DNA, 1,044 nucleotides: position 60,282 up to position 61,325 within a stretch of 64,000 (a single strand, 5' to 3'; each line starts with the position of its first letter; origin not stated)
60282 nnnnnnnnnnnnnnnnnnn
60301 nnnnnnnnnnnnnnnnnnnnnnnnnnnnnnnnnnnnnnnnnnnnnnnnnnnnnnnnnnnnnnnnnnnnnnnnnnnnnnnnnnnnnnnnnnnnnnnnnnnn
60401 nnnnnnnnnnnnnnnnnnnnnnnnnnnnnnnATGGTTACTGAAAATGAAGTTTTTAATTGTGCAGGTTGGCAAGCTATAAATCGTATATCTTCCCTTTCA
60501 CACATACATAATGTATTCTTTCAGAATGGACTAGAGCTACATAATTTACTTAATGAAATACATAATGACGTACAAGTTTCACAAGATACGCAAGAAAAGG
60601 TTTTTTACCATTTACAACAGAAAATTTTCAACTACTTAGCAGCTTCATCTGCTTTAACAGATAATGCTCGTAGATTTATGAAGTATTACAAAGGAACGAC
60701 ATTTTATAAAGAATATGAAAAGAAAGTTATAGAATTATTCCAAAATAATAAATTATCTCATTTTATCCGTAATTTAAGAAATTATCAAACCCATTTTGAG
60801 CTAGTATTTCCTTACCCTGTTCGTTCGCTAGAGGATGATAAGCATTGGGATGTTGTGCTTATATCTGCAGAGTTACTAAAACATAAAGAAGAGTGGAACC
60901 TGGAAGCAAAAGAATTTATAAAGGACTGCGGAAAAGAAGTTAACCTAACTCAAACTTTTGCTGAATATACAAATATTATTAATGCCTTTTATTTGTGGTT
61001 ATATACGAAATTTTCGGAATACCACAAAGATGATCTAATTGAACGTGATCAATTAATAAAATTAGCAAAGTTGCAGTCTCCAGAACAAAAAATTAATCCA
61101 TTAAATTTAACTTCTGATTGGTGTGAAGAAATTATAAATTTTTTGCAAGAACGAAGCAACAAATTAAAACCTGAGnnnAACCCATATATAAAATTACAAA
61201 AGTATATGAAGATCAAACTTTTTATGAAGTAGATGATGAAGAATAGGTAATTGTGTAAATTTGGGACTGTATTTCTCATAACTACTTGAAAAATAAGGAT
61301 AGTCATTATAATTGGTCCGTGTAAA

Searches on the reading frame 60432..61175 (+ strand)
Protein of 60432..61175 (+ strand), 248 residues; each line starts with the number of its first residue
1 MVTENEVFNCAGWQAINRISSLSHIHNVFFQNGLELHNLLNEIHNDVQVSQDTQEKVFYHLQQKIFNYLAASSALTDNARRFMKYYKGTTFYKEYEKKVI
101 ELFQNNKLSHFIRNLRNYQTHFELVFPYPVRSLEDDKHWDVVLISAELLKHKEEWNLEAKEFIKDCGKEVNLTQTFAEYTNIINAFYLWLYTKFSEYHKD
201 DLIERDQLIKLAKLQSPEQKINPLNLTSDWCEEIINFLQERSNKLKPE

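Call 4: search_protein_families(library=pfam, proteins=[window:60432-61175:+], max_evalue=1)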
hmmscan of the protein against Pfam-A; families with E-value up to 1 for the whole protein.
window:60432-61175:+ (248 aa): 1 family
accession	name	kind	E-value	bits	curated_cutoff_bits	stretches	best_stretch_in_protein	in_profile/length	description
PF10212.14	PPP1R21_helical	-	0.018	15.3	25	1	51-161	32-136/252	Protein phosphatase 1 regulatory subunit 21, six-helix bundle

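Call 5: search_protein_families(library=padloc, proteins=[window:60432-61175:+], max_evalue=1)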
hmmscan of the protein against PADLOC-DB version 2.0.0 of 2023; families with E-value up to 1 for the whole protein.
window:60432-61175:+ (248 aa): 0 families

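Call 6: search_protein_families(library=ncbifam, proteins=[window:60432-61175:+], max_evalue=1)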
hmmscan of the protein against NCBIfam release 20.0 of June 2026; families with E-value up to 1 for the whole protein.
window:60432-61175:+ (248 aa): 1 family
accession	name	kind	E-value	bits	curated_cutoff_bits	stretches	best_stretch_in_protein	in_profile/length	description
NF035934.1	ESAT6_2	subfamily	0.35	11.1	100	1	144-199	31-84/96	pore-forming ESAT-6 family protein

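Call 8: search_solved_structures(query=window:60432-61175:+, max_evalue=10)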
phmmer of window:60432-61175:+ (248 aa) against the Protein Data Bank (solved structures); distinct sequences matched with E-value up to 10: 3.
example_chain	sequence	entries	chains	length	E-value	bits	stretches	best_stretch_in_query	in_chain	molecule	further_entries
7ywp_A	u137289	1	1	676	0.028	17.2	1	62-165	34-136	Oligopeptidase B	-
7zjz_A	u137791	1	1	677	0.028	17.2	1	62-165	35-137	Oligopeptidase B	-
7rdr_A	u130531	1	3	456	0.91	12.3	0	206-238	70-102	Circular tendon repeat protein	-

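Call 10: find_homologous_proteins(query=window:60432-61175:+, max_evalue=0.01)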
Query window:60432-61175:+ (248 aa): 8 proteins with E <= 0.01 among 230 candidates.
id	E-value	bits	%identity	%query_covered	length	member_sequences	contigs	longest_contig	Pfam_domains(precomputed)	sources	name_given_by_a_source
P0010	2.0e-161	553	99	100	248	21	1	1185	-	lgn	-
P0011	9.5e-113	394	72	96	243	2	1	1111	-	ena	-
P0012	4.0e-106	372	67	98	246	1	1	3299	-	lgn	-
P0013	7.0e-106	371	69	96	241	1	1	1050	-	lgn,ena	-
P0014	1.3e-95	338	63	97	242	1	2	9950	-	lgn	-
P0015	1.6e-93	331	63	96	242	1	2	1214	-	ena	-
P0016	2.5e-74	268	49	95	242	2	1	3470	-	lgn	-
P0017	1.9e-44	170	60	57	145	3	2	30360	-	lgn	-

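Call 17: find_homologous_proteins(query=A2, max_evalue=1)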
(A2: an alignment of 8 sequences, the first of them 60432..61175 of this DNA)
Query A2 (8 sequences) (248 aa, profile of the alignment): 41 proteins with E <= 1 among 2865 candidates.
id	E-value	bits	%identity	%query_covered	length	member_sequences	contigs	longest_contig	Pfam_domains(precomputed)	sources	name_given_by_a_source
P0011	4.5e-131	454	72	96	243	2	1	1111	-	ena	-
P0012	6.7e-130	450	67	98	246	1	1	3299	-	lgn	-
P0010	1.7e-127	442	99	100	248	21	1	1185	-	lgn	-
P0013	1.8e-126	439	69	96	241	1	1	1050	-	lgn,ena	-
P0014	2.8e-126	438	63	97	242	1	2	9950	-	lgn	-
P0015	3.0e-125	435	63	96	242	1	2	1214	-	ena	-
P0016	6.7e-115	401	49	95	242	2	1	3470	-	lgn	-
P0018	2.5e-111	389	62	95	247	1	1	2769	-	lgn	-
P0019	1.7e-106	373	52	95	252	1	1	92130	-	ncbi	-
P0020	4.3e-95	336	53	90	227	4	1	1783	-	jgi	-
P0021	3.1e-91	323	51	90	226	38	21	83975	-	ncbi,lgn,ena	-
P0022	9.2e-91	322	50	91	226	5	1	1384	-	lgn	-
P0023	3.9e-90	320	49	90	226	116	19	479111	-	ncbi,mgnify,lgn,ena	mgnify:FL=1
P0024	8.1e-82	292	48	89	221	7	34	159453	-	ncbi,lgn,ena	-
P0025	2.6e-78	281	48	89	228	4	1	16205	-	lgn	-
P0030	4.5e-64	234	44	85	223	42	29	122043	-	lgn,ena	-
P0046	1.1e-34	138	31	79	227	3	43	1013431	-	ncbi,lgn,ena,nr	ncbi:TPA: hypothetical protein CPT87_05065 [Candidatus Gastranaerophilales bacterium HUM_5]|nr:MAG T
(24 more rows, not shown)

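Call 22: find_encoding_contigs(protein=P0014, flank=8000, max_places=3)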
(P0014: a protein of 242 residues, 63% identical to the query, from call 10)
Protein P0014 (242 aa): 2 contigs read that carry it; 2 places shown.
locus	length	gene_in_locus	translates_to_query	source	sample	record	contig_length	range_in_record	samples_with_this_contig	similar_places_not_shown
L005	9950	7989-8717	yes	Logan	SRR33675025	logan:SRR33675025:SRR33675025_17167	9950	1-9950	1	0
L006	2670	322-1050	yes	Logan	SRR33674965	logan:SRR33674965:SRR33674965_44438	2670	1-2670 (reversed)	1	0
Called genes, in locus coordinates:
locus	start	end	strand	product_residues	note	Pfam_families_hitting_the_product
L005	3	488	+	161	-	?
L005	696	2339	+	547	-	PF01555:N6_N4_Mtase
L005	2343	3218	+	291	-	PF18864:AbiTii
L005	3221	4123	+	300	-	PF14337:Abi_alpha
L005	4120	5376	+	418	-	PF01442:Apolipoprotein (weak)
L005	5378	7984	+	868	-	PF04851:ResIII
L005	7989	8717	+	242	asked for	-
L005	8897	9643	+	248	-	-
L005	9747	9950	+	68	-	?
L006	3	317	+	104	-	?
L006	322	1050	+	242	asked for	-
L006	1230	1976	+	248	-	-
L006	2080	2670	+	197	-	?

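Call 23: find_encoding_contigs(protein=P0023, flank=8000, max_places=4)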
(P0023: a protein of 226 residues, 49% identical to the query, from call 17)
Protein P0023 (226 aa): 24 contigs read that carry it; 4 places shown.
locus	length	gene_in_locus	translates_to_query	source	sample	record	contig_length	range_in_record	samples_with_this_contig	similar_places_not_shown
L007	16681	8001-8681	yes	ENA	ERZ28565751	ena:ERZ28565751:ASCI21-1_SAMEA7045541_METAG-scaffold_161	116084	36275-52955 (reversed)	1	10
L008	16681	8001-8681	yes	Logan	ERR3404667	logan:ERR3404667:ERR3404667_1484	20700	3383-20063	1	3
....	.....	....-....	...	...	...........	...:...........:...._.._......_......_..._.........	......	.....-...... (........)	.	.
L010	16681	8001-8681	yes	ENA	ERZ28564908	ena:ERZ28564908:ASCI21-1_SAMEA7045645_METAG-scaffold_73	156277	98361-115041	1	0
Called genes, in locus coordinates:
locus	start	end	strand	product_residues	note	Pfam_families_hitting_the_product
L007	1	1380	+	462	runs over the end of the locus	PF03060:NMO (weak)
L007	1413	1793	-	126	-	PF00903:Glyoxalase, PF22677:Ble-like_N (faint), PF13669:Glyoxalase_4 (weak)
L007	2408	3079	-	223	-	-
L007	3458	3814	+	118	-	-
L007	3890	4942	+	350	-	-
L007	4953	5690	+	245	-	PF07505:DUF5131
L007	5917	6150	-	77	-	PF13443:HTH_26 (weak)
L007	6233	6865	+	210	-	-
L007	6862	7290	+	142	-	-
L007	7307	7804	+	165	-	-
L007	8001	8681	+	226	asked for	-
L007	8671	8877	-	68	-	-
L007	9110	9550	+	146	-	PF12599:DUF3768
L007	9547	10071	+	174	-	-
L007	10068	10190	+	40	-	-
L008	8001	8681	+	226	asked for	-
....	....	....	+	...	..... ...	-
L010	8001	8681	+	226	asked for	-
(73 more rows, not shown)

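Call 24: find_encoding_contigs(protein=P0046, flank=8000, max_places=4)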
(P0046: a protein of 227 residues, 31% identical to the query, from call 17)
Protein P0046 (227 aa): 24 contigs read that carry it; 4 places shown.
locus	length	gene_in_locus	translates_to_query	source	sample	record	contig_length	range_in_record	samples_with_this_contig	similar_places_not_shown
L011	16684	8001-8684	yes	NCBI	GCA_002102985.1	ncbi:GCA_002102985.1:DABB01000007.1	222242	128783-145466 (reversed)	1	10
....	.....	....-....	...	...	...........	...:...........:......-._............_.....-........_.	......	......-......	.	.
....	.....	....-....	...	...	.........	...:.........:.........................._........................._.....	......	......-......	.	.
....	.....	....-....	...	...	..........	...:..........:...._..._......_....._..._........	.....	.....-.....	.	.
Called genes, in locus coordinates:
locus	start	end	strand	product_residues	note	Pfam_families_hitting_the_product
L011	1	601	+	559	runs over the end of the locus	-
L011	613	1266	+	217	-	-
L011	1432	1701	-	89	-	-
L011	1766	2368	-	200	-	PF03167:UDG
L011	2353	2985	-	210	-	PF13489:Methyltransf_23, PF07021:MetW, PF13847:Methyltransf_31, PF08241:Methyltransf_11, PF08242:Methyltransf_12, PF13649:Methyltransf_25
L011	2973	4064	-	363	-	PF00561:Abhydrolase_1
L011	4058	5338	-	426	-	PF01053:Cys_Met_Meta_PP, PF01041:DegT_DnrJ_EryC1 (weak)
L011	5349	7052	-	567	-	PF00501:AMP-binding, PF23562:AMP-binding_C_3 (weak), PF13193:AMP-binding_C (weak)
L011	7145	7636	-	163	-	PF13353:Fer4_12, PF04055:Radical_SAM (weak)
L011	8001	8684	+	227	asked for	-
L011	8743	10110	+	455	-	PF11185:DUF2971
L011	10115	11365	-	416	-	PF13102:Phage_int_SAM_5 (faint), PF00589:Phage_integrase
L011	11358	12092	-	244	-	PF01381:HTH_3, PF12844:HTH_19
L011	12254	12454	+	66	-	PF12728:HTH_17 (weak)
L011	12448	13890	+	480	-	PF13148:DUF3987 (faint)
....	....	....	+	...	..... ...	-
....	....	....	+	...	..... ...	-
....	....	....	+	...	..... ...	-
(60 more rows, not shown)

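Call 34: search_protein_families(library=pfam, alignment_id=A3, max_evalue=0.1)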
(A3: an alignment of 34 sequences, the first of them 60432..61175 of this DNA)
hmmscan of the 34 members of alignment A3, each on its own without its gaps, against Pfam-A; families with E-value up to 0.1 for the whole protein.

A. member 1, window:60432-61175:+ (248 aa): 1 family
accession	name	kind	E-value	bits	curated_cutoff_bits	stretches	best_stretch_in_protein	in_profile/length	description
PF10212.14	PPP1R21_helical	-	0.018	15.3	25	1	51-161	32-136/252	Protein phosphatase 1 regulatory subunit 21, six-helix bundle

B. families by the number of members that match (of 34 scanned): 23 families
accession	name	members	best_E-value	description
PF11724.13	YvbH_ext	7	0.0064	YvbH-like oligomerisation region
PF19891.5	DUF6364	5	0.018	Family of unknown function (DUF6364)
PF04854.19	DUF624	4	0.019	Protein of unknown function, DUF624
PF14684.11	Tricorn_C1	3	0.0022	Tricorn protease C1 domain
PF18739.6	HEPN_Apea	2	0.0049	Apea-like HEPN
PF08716.15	CoV_NSP7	2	0.0069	Coronavirus replicase NSP7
PF00447.23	HSF_DNA-bind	2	0.012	HSF-type DNA-binding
PF10212.14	PPP1R21_helical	2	0.018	Protein phosphatase 1 regulatory subunit 21, six-helix bundle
PF23864.1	DUF7222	2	0.022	Domain of unknown function (DUF7222)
PF18736.6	pEK499_p136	1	0.00051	HEPN pEK499 p136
PF08951.15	EntA_Immun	1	0.00089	Enterocin A Immunity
PF00972.25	Flavi_NS5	1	0.0017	Flavivirus RNA-directed RNA polymerase, fingers and palm domains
PF15797.10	DUF4706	1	0.0094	Domain of unknown function (DUF4706)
PF21256.2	TetR_C_5-like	1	0.016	Tetracyclin repressor-like, C-terminal domain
PF11527.13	ARL2_Bind_BART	1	0.02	The ARF-like 2 binding protein BART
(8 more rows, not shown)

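Call 36: predict_structure(alignment_id=A3)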
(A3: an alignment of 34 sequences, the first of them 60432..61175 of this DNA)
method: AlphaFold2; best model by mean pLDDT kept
length: 248 residues; sequences in the alignment: 34
mean_pLDDT: 91.5   pTM: 0.88
mean pLDDT of the five models: 91.5, 91.2, 90.3, 89.7, 89.6
residues with pLDDT >= 90: 195; 70-90: 43; 50-70: 9; < 50: 1
segments of 3 or more residues with pLDDT < 50: none
pLDDT, mean of each block of 10 residues (from residue 1): 92 93 95 97 88 90 96 97 96 97 95 95 81 77 94 96 94 94 96 95 94 83 84 92 69
secondary structure, 60 per line:
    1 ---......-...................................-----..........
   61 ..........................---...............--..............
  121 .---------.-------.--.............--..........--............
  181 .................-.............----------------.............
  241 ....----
elements in order: H4-9 H11-45 H51-86 H90-104 H107-121 E142-144 H145-154 H157-166 E169-171 H172-197 H199-211 H228-244

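Call 47: search_solved_structures(query=A3, max_evalue=10, show_alignments=3)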
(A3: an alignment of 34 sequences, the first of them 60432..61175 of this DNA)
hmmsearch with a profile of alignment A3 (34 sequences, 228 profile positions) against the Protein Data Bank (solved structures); distinct sequences matched with E-value up to 10: 1.
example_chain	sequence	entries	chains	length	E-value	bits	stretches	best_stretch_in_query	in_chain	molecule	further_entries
1p68_A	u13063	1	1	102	1.4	11.8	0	20-63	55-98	De novo designed protein S-824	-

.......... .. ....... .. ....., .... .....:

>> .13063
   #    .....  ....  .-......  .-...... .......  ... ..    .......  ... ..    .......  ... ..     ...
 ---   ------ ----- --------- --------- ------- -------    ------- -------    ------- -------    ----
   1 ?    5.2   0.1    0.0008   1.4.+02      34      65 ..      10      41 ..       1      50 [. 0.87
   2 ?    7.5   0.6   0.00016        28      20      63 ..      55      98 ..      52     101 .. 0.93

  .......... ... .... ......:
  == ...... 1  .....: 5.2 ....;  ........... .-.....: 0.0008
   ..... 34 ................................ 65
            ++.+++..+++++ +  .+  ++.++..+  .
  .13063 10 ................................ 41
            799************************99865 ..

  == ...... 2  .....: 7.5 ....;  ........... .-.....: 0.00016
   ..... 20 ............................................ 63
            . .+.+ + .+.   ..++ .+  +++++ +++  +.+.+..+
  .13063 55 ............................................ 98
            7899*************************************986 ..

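Call 62: find_encoding_contigs(protein=P0019, flank=9000, max_places=2)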
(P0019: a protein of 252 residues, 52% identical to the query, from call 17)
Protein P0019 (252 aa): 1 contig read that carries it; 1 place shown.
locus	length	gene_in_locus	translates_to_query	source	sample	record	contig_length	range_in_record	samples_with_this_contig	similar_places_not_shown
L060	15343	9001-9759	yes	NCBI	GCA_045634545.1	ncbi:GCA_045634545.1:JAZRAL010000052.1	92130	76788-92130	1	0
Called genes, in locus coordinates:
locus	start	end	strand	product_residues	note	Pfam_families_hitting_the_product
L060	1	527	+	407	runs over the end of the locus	PF13102:Phage_int_SAM_5 (weak), PF00589:Phage_integrase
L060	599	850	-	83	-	-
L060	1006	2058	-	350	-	PF02661:Fic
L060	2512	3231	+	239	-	-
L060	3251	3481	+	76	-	PF13412:HTH_24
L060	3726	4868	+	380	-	PF00069:Pkinase, PF07714:PK_Tyr_Ser-Thr, PF03109:ABC1 (weak), PF17667:Pkinase_fungal (weak)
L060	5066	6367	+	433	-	PF00145:DNA_methylase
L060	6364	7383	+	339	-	PF13391:HNH_2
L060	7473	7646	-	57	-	-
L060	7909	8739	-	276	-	PF14338:Mrr_N, PF04471:Mrr_cat, PF22722:NA-iREase1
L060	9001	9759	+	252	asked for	-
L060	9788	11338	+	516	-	PF00078:RVT_1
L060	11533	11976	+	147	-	-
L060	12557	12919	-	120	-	-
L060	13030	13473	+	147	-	PF05099:TerB (weak)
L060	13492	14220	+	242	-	PF01479:S4, PF00849:PseudoU_synth_2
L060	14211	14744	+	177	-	PF03602:Cons_hypoth95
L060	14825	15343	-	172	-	?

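Call 77: find_encoding_contigs(protein=P0024, flank=7000, max_places=3)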
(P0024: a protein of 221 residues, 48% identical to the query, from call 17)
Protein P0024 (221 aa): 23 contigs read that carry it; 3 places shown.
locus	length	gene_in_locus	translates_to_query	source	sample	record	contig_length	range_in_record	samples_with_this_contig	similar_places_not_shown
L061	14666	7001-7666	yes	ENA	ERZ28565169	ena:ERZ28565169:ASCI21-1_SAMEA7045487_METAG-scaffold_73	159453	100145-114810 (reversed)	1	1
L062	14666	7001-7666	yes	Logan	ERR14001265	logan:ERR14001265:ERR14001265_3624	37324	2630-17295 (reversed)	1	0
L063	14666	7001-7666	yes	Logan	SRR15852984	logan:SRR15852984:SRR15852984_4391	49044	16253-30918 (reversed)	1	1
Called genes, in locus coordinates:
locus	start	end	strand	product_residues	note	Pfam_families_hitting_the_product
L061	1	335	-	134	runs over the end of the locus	PF09851:SHOCT (weak)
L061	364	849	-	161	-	-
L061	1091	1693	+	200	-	PF00239:Resolvase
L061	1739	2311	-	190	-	PF00239:Resolvase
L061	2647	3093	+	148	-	-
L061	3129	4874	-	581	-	PF20172:DUF6538, PF00589:Phage_integrase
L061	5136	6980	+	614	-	PF02463:SMC_N (weak), PF13175:AAA_15, PF13476:AAA_23, PF13304:AAA_21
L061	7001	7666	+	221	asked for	-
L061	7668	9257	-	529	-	PF00239:Resolvase, PF07508:Recombinase, PF13408:Zn_ribbon_recom (weak)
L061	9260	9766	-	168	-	-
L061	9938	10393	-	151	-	PF07508:Recombinase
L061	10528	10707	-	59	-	-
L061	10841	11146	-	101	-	-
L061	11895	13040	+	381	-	PF23343:REP_ORF2-G2P (weak)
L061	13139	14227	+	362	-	PF02661:Fic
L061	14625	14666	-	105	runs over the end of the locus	PF12599:DUF3768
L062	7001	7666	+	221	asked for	-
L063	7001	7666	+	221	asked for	-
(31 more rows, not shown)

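Call 78: find_encoding_contigs(protein=P0030, flank=7000, max_places=3)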
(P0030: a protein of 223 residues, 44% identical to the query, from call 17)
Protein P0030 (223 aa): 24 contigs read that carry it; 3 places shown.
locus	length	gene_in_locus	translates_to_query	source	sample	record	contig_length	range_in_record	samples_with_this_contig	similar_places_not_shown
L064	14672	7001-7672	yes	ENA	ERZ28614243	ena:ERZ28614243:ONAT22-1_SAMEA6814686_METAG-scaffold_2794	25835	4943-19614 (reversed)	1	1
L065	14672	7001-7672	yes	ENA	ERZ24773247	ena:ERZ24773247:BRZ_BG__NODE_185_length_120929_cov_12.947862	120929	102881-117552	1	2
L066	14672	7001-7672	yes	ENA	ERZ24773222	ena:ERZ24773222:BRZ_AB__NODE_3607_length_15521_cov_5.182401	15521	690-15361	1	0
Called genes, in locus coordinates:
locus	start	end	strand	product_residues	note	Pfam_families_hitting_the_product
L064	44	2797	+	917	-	PF03797:Autotransporter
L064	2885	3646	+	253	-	-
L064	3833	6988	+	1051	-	PF02384:N6_Mtase (weak), PF20473:MmeI_Mtase, PF07669:Eco57I (weak), PF18135:Type_ISP_C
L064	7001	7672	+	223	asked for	-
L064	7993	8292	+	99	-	-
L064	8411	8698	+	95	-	-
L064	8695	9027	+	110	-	-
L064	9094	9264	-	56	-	-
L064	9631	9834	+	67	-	-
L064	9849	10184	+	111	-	PF12599:DUF3768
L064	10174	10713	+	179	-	-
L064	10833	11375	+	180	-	PF00239:Resolvase, PF02796:HTH_7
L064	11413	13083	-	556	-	PF06048:DUF927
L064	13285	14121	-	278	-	-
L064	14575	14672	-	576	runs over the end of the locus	PF20172:DUF6538, PF00589:Phage_integrase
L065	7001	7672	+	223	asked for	-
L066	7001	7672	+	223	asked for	-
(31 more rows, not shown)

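Call 82: find_related_loci(query=A3, collection=viral_contigs, flank=5000)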
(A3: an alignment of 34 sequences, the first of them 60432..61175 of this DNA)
Query A3 (248 aa) in viral_contigs; peptide patterns used: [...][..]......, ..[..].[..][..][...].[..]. (x = any residue, [..] = any of these).
99 stretches matched a pattern, but none encodes a relative of the query by tblastn (E <= 1e-3).

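Call 89: search_protein_families(library=phrogs, proteins=[window:60432-61175:+], max_evalue=1)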
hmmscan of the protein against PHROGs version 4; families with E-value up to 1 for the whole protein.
window:60432-61175:+ (248 aa): 1 family
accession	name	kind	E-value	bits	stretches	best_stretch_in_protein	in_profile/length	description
phrog_30874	-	unknown function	0.0014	19.1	1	24-194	47-212/279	-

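Call 90: search_protein_families(library=padloc, proteins=[L061:5136-6977:+, L064:3833-6985:+, L060:9788-11335:+], max_evalue=0.1)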
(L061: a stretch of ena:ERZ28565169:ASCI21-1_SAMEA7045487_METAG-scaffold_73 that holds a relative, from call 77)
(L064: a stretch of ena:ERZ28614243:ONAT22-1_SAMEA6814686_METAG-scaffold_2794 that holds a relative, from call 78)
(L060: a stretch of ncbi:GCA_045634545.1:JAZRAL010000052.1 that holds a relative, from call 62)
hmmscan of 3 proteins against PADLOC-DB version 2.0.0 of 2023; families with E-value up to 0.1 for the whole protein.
L061:5136-6977:+ (614 aa): 100 families (the best 25 are shown)
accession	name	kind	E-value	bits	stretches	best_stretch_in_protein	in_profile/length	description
PDLC02358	Old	-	1.5e-27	94.7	2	340-509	283-457/578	Old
PDLC02979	AriA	-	1.5e-26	92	1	1-385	1-373/373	-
PDLC04175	HEC-01A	-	1.6e-18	64.9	2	307-414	236-341/363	-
PDLC04178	HEC-01A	-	4.5e-18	63.5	2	307-411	255-359/399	-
PDLC00271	PtuA1|PtuA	-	6e-18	63.6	2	1-83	1-84/421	AAA ATPase domain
PDLC00278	PtuA1|PtuA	-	1.5e-15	55.4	2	1-70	1-70/436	AAA ATPase domain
PDLC00078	GajA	-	1.7e-15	54.7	2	1-79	1-74/580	AAA ATPase domain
PDLC02980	AriA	-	5.2e-15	54.2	2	308-386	232-304/304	-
PDLC02915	ATPase-Toprim_I-B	-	9.6e-15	52.4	2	260-512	178-429/623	-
PDLC04135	mad3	-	1e-14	52.9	2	2-105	1-87/374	mads_3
PDLC00075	GajA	-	1.6e-14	51.4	2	301-443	231-367/536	AAA ATPase domain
PDLC04168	GajA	-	1.7e-14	51.5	2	328-561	264-491/570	-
PDLC00298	PtuA1|PtuA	-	1.9e-14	51.6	2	1-72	1-66/423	AAA ATPase domain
PDLC00070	GajA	-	1.9e-14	51.2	2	1-68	1-62/596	AAA ATPase domain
PDLC00311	PtuA1|PtuA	-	2.6e-14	51.1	1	1-78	1-76/455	AAA ATPase domain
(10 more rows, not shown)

L064:3833-6985:+ (1051 aa): 16 families
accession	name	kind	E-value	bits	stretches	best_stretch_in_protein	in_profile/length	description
PDLC03610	REase_MTase_IIG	-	0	1192.1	2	3-519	2-497/1096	Type IIG restriction enzyme-methyltransferase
PDLC03631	REase_MTase_IIG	-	3.5e-105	351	2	381-1017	344-988/1086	Type IIG restriction enzyme-methyltransferase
PDLC03597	REase_MTase_IIG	-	2e-54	182.7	2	381-951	913-1505/1646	Type IIG restriction enzyme-methyltransferase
PDLC03051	REase_MTase_I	-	2.3e-50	168.9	2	381-956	897-1475/1591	Type I restriction enzyme-methyltransferase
PDLC03621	REase_MTase_IIG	-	2.5e-31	106.6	2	381-1017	336-961/1024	Type IIG restriction enzyme-methyltransferase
PDLC04134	mad2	-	5.8e-13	46.5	1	48-609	36-436/492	mads_2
PDLC03021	MTase_I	-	2.7e-06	24.5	1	383-444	187-247/491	Type I methyltransferase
PDLC03313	MTase_II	-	3.4e-06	23.8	1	376-459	44-126/563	Type II methyltransferase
PDLC03025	MTase_I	-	4e-06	23.8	1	291-340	137-184/569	Type I methyltransferase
PDLC03338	MTase_II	-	6.4e-06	23.2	1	381-473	155-244/604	Type II methyltransferase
PDLC02529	PglX|PglXI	-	0.00089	15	1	379-507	226-367/1189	PglX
PDLC03348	MTase_II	-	0.0011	15.6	1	374-601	240-436/727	Type II methyltransferase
PDLC03035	MTase_I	-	0.0013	15.4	1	281-332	135-189/653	Type I methyltransferase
PDLC03026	MTase_I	-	0.0027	14.9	0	383-445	166-228/487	Type I methyltransferase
PDLC03627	REase_MTase_IIG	-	0.013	11.2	1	309-395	341-421/1136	Type IIG restriction enzyme-methyltransferase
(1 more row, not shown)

L060:9788-11335:+ (516 aa): 34 families (the best 25 are shown)
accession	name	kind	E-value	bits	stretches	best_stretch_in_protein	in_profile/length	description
PDLC03744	AbiP2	-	1.5e-193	642.1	1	1-508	4-487/489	DRT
PDLC03751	RT_UG14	-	1.5e-49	167.1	1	49-437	50-430/493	DRT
PDLC03748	Drt6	-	2e-46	157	1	77-423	54-368/511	DRT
PDLC02179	Drt4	-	3.4e-39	133.2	1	49-417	33-374/542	-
PDLC02177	Drt4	-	3.7e-37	126.2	1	41-426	29-390/541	-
PDLC03784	Drt3b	-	1.6e-34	117.7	1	157-497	169-453/604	DRT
PDLC03752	Drt4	-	7.4e-33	112.5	1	17-444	14-387/467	DRT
PDLC02178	Drt4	-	1.7e-31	107.8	1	55-462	51-433/506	-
PDLC03769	RT_UG30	-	3.2e-26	89.9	1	68-400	48-354/493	DRT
PDLC02180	Drt4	-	4e-26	89.9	1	29-421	31-388/532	-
PDLC02176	Drt3b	-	1e-25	88.5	1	157-414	180-416/651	-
PDLC03770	RT_UG31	-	3.7e-25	87.1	1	23-464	9-390/456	DRT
PDLC03743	AbiK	-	3.9e-24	83.8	1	149-427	135-381/546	DRT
PDLC02348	AbiK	-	8.3e-24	82.7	1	145-451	128-402/544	AbiK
PDLC03783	Drt8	-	1.4e-21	75.4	1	144-448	121-386/493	DRT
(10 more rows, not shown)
